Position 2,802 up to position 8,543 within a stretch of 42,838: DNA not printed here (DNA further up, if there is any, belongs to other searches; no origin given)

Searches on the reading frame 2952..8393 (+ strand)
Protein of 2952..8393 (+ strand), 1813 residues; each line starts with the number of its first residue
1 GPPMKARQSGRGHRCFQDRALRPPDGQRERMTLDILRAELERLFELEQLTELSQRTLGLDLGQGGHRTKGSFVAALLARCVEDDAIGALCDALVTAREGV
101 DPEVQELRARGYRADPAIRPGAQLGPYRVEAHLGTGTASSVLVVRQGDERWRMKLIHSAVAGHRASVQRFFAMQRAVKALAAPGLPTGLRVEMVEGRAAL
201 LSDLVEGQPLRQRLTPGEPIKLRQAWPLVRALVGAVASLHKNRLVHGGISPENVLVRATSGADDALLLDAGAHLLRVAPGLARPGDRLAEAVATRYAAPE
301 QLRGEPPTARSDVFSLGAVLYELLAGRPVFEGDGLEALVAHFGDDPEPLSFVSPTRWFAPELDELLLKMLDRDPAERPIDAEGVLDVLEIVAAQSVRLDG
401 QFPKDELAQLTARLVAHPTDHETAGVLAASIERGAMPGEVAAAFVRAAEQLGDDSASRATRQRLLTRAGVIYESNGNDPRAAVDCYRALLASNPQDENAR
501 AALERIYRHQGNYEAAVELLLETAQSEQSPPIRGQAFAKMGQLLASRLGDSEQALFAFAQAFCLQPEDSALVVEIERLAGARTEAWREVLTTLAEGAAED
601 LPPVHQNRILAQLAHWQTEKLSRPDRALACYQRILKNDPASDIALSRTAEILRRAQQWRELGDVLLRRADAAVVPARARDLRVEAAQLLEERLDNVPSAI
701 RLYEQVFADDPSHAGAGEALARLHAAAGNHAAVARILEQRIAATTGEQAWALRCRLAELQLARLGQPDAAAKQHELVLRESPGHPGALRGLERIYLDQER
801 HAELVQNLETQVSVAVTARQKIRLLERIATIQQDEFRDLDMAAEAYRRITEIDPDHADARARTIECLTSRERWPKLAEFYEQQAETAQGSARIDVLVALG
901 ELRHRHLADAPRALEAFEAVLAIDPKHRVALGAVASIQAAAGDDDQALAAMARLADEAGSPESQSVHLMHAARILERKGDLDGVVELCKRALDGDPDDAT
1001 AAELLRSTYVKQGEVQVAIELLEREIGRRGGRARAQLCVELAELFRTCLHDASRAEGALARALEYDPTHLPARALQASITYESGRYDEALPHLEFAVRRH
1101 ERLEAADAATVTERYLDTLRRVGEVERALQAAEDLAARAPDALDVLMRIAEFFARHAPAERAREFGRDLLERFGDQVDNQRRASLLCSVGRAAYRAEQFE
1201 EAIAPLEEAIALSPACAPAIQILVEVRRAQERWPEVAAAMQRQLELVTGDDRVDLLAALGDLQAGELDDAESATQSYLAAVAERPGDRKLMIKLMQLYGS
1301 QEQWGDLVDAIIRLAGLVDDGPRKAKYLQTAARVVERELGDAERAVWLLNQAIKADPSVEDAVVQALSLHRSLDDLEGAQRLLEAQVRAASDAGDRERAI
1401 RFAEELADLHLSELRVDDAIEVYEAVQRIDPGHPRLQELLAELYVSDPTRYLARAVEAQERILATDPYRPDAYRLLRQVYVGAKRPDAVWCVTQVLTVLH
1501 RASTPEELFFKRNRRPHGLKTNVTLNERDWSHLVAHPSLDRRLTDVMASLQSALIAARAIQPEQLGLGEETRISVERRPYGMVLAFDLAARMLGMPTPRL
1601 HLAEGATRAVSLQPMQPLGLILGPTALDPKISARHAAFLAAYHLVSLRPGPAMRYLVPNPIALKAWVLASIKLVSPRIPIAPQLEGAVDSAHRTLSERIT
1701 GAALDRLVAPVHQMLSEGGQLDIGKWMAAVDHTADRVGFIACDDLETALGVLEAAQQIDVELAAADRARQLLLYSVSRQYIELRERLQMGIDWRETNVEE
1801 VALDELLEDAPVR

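Call 9: search_protein_families(library=pfam, proteins=[window:2952-8393:+], max_evalue=0.01)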
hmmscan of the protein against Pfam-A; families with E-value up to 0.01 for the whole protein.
window:2952-8393:+ (1813 aa): 17 families
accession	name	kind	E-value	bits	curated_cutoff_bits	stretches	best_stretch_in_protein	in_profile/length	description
PF14559.12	TPR_19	-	4.8e-36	123.3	25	4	698-753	9-65/68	Tetratricopeptide repeat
PF00069.31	Pkinase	-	2.2e-19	70.3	31.7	1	127-378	1-252/263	Protein kinase domain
PF13181.12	TPR_8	-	1.8e-16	59.2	25.7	0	837-856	15-34/34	Tetratricopeptide repeat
PF13432.12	TPR_16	-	1.9e-16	60.6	32.7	1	476-525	10-60/65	Tetratricopeptide repeat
PF13176.12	TPR_7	-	2.5e-16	58.7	27.9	0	501-522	3-24/36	Tetratricopeptide repeat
PF13428.12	TPR_14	-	3.5e-16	58.5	23.5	0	1405-1443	6-44/44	Tetratricopeptide repeat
PF00515.34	TPR_1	-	1.7e-15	56.5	27.8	0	620-639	13-32/34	Tetratricopeptide repeat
PF07719.23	TPR_2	-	8e-14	51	27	0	1185-1215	3-33/34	Tetratricopeptide repeat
PF12895.13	ANAPC3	-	2.9e-13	50.3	27.2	0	482-531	8-57/82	Anaphase-promoting complex, cyclosome, subunit 3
PF25064.1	ARM_TT21_5th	-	3.1e-11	44.1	27.8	0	478-561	16-98/117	TT21 fifth ARM repeats domain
PF13174.12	TPR_6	-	1.1e-08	35.5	26.3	0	467-495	5-32/33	Tetratricopeptide repeat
PF07714.23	PK_Tyr_Ser-Thr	-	1.7e-08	34.5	23.1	1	163-378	40-249/258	Protein tyrosine and serine/threonine kinase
PF23914.1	TPR_CcmH_CycH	-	2.4e-08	34.4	42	0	991-1092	42-143/158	Cytochrome c-type biogenesis protein H TPR domain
PF13414.12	TPR_11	-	2.7e-08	33.8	26.8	0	1190-1215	1-26/42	TPR repeat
PF13424.12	TPR_12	-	1.6e-06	28.7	30.1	2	1076-1137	9-73/77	Tetratricopeptide repeat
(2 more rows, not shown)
